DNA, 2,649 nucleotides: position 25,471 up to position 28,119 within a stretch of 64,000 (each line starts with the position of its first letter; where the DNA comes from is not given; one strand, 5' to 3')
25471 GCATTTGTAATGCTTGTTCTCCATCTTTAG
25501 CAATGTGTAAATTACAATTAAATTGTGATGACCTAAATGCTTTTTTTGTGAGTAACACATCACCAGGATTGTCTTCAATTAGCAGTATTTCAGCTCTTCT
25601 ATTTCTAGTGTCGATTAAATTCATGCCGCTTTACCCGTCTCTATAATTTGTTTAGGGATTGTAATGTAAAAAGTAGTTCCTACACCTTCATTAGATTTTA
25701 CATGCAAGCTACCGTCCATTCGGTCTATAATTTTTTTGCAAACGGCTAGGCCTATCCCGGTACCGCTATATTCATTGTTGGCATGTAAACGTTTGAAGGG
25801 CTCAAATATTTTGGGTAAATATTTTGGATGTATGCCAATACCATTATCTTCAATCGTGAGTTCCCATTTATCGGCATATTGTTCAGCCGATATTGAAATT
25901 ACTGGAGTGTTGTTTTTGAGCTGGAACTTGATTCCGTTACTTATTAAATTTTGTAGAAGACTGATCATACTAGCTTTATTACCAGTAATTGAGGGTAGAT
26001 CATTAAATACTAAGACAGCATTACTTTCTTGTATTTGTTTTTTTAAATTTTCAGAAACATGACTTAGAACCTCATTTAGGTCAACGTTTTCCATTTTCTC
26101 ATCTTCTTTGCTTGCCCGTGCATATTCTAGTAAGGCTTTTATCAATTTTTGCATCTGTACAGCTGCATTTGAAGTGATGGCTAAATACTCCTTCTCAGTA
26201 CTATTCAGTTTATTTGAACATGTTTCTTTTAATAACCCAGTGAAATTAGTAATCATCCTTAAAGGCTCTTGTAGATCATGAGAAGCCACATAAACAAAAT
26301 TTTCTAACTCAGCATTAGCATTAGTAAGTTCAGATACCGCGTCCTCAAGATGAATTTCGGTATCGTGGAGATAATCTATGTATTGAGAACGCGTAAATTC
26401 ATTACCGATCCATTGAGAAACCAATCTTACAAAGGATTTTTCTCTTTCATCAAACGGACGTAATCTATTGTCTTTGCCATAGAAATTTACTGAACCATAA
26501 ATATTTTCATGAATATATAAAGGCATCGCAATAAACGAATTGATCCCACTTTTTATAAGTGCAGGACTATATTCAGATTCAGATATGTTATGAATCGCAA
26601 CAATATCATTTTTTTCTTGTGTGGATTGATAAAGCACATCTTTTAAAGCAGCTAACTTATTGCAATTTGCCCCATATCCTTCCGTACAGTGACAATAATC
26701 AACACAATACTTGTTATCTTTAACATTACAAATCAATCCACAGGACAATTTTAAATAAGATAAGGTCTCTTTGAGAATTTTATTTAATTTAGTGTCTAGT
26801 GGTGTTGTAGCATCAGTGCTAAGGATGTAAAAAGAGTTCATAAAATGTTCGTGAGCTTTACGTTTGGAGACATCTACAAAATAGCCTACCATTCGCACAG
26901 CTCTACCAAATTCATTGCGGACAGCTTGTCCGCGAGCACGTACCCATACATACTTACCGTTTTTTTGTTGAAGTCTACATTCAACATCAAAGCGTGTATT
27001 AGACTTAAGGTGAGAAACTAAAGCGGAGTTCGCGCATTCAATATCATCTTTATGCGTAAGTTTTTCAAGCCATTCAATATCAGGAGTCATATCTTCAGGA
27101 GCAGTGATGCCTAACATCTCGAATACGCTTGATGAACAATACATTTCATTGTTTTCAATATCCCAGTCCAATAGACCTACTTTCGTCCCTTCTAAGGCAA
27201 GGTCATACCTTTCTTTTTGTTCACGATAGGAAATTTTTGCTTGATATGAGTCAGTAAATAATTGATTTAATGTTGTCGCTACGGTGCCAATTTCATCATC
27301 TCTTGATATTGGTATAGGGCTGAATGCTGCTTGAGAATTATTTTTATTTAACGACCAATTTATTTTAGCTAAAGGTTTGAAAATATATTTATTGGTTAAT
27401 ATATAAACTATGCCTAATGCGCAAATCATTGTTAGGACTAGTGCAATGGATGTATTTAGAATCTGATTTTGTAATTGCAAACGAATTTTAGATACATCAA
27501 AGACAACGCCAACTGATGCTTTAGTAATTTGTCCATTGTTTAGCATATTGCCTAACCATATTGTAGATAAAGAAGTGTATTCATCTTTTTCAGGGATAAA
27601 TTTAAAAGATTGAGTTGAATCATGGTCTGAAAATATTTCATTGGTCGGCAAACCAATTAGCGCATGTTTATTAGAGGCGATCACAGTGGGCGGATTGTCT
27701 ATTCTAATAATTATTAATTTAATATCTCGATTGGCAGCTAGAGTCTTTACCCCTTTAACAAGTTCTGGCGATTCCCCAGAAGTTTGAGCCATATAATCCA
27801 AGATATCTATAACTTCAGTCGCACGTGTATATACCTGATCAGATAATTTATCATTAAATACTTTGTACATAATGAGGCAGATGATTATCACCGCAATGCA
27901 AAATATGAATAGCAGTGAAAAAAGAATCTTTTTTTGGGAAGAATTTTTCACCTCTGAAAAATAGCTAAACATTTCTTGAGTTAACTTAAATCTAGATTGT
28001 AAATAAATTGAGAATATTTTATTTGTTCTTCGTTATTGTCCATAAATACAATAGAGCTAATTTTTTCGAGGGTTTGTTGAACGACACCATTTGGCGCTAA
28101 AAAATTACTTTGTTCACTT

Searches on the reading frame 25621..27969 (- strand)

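Call 10: search_protein_families(library=pfam, proteins=[window:25621-27969:-])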
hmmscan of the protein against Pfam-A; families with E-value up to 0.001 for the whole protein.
window:25621-27969:- (782 aa): 7 families
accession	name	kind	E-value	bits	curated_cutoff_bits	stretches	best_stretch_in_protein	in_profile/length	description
PF02518.31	HATPase_c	-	1.3e-27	96.9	26.4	1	667-774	5-110/111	Histidine kinase-, DNA gyrase B-, and HSP90-like ATPase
PF08447.18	PAS_3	-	5.4e-19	68.7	25.6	1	276-363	2-88/89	PAS fold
PF00512.31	HisKA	-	5.6e-10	39.6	26.9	1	555-619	2-63/66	His Kinase A (phospho-acceptor) domain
PF01590.32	GAF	-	3.1e-06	28.2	22.4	1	391-524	2-132/133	GAF domain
PF13426.13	PAS_9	-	4.3e-06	27.4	27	1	276-368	14-102/103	PAS domain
PF00989.32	PAS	-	2.2e-05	24.9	22.6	1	253-360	1-106/113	PAS fold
PF13185.12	GAF_2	-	0.00079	20.1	28.6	0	398-519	11-129/136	GAF domain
